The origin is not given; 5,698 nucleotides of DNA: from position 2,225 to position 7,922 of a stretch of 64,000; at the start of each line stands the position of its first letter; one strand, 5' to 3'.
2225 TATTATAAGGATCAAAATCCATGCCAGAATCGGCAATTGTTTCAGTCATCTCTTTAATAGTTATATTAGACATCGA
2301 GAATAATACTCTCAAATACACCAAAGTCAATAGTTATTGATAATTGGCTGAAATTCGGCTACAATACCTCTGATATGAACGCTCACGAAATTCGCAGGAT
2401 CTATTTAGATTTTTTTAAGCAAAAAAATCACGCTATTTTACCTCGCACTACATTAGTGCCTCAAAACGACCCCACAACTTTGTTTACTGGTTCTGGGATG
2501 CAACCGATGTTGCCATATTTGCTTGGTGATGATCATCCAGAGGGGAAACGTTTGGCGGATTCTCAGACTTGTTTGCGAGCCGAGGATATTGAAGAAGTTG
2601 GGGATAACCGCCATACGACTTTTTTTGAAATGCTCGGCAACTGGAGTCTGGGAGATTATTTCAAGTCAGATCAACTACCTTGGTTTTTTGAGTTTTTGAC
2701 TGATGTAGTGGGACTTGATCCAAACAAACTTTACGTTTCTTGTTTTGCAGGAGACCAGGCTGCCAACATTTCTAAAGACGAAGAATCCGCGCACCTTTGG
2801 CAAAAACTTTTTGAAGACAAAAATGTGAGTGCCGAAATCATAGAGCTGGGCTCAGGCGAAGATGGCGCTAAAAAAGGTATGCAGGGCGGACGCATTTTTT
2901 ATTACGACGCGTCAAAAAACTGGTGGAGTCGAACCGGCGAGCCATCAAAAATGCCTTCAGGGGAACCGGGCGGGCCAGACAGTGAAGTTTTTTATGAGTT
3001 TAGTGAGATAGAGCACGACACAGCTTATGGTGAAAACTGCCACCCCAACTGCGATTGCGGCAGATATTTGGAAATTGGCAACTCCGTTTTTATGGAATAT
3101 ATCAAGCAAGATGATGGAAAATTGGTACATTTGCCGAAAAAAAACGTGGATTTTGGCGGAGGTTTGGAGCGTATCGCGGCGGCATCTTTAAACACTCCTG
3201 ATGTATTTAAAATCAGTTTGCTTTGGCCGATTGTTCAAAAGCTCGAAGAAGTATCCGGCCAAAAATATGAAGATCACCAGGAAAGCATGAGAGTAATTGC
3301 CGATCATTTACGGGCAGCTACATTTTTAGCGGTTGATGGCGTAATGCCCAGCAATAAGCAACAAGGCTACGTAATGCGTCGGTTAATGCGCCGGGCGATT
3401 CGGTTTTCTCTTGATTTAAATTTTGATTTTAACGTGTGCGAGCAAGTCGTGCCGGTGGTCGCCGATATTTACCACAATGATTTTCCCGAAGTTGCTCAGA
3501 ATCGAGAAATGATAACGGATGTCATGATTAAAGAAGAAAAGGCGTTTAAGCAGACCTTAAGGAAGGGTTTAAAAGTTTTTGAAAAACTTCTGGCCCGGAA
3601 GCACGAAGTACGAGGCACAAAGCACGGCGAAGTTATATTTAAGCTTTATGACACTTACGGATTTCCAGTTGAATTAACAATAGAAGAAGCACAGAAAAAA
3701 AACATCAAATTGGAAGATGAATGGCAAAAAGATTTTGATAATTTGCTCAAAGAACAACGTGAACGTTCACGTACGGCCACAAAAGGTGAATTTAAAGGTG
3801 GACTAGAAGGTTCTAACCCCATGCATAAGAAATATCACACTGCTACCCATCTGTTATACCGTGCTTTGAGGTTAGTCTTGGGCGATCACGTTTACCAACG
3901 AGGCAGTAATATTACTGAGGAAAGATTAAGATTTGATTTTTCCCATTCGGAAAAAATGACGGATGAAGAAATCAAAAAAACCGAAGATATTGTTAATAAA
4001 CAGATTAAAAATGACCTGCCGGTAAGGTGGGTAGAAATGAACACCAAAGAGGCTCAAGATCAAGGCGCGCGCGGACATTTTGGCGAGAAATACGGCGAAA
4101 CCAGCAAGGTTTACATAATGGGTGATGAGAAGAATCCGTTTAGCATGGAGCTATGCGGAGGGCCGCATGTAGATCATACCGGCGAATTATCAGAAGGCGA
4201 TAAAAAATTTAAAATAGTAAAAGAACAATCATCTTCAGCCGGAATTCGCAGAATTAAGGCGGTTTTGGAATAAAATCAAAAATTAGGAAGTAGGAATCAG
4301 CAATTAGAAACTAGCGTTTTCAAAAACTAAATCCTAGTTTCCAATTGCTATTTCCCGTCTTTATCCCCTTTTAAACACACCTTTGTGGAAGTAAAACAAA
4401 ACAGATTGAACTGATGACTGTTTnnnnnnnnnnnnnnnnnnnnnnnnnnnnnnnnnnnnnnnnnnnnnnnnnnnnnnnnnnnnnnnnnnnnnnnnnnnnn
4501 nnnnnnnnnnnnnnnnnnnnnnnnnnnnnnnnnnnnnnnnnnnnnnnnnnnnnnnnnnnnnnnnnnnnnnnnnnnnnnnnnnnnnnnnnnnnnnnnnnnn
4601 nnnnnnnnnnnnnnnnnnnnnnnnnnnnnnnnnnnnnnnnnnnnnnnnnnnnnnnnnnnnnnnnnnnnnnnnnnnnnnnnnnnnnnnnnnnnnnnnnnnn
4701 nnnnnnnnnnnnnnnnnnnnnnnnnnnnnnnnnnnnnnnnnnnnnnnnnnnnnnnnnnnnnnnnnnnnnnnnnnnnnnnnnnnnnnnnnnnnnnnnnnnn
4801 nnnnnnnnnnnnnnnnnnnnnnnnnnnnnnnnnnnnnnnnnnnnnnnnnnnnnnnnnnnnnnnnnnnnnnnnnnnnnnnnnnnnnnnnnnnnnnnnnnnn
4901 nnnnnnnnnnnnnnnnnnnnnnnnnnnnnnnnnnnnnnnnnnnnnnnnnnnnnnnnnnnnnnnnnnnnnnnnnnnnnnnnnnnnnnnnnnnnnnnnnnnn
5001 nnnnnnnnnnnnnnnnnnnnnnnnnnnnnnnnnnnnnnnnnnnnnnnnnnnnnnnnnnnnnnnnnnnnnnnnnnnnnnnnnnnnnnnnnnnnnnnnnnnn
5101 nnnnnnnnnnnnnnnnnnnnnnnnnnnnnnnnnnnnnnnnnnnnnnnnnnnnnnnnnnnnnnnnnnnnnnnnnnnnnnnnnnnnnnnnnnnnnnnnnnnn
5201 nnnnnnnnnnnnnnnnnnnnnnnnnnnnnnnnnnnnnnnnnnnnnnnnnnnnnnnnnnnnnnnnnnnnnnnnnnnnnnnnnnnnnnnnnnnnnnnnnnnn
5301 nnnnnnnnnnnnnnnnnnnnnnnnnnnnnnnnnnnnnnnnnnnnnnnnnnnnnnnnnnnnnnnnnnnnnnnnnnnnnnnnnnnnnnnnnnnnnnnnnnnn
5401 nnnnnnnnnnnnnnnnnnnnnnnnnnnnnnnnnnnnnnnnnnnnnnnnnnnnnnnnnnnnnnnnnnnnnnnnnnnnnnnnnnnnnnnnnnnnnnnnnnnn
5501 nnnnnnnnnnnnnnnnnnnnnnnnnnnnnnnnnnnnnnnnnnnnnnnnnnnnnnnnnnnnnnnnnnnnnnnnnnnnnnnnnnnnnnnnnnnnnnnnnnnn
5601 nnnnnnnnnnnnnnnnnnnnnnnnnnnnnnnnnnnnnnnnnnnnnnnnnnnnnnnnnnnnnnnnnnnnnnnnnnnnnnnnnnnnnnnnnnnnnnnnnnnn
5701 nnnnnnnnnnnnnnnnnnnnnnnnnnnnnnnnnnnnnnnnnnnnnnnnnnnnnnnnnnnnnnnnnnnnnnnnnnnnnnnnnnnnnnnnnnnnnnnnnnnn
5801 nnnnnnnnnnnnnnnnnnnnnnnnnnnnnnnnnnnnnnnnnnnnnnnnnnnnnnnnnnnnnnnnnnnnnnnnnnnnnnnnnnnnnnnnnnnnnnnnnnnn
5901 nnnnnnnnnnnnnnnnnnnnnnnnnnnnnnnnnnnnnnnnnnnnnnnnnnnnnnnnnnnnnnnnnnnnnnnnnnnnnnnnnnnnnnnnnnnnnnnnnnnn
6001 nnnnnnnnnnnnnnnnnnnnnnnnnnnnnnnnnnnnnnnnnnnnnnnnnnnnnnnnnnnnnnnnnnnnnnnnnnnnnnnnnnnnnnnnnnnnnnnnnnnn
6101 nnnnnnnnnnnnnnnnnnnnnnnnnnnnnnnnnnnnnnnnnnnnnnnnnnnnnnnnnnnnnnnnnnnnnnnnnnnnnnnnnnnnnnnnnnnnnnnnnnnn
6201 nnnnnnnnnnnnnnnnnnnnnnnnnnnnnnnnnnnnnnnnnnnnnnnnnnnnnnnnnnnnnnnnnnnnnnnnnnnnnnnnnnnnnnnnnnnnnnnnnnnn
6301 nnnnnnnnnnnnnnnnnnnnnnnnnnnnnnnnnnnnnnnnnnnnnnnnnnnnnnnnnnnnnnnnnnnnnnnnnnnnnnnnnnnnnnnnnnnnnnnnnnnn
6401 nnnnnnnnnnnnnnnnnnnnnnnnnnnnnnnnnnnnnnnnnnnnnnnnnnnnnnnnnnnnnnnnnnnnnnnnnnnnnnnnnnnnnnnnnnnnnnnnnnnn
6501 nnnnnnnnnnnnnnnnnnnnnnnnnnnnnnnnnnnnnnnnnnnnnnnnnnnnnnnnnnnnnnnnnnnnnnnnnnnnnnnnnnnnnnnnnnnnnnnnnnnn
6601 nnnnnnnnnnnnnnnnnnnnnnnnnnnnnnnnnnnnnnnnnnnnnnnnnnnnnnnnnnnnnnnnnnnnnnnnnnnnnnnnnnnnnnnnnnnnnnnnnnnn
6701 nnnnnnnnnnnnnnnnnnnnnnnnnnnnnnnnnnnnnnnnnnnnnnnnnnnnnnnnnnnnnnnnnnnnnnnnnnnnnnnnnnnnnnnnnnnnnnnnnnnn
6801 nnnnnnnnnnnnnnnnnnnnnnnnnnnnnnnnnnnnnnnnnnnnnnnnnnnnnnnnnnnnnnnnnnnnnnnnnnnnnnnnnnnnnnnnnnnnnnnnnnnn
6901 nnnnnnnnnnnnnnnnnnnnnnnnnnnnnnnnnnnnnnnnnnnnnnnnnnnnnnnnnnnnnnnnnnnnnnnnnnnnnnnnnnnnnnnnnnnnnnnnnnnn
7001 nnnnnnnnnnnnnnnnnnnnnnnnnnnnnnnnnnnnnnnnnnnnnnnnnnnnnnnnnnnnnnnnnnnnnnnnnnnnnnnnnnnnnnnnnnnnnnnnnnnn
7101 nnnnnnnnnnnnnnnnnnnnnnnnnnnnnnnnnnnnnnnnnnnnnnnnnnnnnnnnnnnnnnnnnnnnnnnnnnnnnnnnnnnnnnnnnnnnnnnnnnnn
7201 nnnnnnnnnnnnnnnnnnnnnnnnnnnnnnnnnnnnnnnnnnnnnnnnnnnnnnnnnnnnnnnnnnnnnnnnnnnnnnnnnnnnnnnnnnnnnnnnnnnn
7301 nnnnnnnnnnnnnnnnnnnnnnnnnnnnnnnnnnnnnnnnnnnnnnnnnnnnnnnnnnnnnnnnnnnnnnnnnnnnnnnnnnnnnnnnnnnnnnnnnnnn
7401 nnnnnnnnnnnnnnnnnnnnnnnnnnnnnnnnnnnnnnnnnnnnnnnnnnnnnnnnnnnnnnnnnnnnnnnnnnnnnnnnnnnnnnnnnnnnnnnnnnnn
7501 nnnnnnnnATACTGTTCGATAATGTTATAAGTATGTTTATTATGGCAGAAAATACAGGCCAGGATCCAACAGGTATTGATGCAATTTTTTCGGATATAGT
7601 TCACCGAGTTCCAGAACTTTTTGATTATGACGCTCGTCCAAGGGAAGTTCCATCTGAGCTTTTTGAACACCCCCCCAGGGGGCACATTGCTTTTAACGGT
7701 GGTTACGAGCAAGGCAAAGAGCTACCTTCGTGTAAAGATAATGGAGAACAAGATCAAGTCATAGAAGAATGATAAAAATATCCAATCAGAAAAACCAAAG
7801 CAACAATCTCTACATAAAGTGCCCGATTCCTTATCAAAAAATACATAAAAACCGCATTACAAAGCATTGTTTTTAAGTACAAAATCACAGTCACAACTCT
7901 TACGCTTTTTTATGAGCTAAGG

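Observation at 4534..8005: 3.2-kb islet inserted upstream of ftsA, flanked by 113-bp direct repeats that duplicate the ftsA promoter and first 24 codons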

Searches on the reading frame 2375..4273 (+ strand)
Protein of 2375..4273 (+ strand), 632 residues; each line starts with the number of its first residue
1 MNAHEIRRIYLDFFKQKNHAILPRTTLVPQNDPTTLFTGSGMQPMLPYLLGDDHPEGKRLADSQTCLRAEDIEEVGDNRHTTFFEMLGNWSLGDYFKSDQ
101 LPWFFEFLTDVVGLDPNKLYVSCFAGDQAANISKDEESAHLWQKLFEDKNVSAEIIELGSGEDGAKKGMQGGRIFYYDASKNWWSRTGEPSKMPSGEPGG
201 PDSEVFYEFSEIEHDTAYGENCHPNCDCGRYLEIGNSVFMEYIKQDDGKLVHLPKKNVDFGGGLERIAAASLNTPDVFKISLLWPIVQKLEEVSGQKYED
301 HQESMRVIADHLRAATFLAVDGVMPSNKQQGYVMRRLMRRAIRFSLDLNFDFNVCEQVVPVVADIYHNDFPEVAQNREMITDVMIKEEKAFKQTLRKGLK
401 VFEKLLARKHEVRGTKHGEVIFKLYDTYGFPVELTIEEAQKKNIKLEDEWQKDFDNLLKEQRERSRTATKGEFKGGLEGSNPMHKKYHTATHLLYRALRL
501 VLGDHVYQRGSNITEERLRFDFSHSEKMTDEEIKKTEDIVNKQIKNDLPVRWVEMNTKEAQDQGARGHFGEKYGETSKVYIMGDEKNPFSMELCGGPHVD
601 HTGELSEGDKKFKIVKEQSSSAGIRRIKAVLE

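Call 4: search_protein_families(library=pfam, proteins=[window:2375-4273:+], max_evalue=0.01)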
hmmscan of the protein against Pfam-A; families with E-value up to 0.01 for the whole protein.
window:2375-4273:+ (632 aa): 2 families
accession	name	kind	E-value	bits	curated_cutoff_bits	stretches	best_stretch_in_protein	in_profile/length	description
PF01411.24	tRNA-synt_2c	-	2.4e-118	396.5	30.3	1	5-495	1-457/552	tRNA synthetases class II (A)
PF07973.19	tRNA_SAD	-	5.9e-13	49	24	1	579-627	3-43/44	Threonyl and Alanyl tRNA synthetase second additional domain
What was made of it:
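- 2375..4273 (+): alaS (632 aa), the conserved left-flank core gene. Pfam tRNA-synt_2c and tRNA_SAD (call 4).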

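Call 17: find_encoding_contigs(protein=window:2375-4273:+, flank=10000, max_places=10)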
Protein window:2375-4273:+ (632 aa): 2 contigs read that carry it; 1 place shown.
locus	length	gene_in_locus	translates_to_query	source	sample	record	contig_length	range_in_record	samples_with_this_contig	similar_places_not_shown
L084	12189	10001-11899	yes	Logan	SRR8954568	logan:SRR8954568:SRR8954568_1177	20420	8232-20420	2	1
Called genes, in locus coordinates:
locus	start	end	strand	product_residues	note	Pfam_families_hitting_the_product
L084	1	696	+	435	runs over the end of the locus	PF00006:ATP-synt_ab, PF22919:ATP-synt_VA_C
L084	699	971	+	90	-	PF02823:ATP-synt_DE_N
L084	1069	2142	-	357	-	-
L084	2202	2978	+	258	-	-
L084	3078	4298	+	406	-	-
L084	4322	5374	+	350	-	-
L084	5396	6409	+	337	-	-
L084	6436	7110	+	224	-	-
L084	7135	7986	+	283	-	PF18911:PKD_4 (faint)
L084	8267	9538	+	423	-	PF02540:NAD_synthase (faint), PF03054:tRNA_Me_trans, PF20259:tRNA_Me_trans_M, PF20258:tRNA_Me_trans_C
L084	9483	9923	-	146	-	-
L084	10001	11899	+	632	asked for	PF01411:tRNA-synt_2c, PF07973:tRNA_SAD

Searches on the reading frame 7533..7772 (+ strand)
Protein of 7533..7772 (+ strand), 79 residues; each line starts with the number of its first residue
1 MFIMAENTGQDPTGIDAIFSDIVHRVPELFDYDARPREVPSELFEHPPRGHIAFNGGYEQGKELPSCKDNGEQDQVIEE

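Call 4: search_protein_families(library=pfam, proteins=[window:7533-7772:+], max_evalue=0.01)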
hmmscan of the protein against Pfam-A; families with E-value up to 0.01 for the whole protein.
window:7533-7772:+ (79 aa): 0 families

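Call 23: search_protein_families(library=padloc, proteins=[window:7533-7772:+], max_evalue=0.1)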
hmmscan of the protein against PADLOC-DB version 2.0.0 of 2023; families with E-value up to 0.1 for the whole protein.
window:7533-7772:+ (79 aa): 0 families

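Call 24: search_protein_families(library=ncbifam, proteins=[window:7533-7772:+], max_evalue=0.1)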
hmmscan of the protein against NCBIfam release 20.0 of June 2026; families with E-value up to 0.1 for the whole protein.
window:7533-7772:+ (79 aa): 0 families

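Call 25: search_protein_families(library=phrogs, proteins=[window:7533-7772:+], max_evalue=0.1)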
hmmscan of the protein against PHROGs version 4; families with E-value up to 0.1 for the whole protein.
window:7533-7772:+ (79 aa): 0 families
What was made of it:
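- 7533..7772 (+): Small protein (76-79 aa) with a conserved C-terminal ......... motif; the fourth cassette member. No family in Pfam, NCBIfam, PHROGs or PADLOC (calls 4, 23-25).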
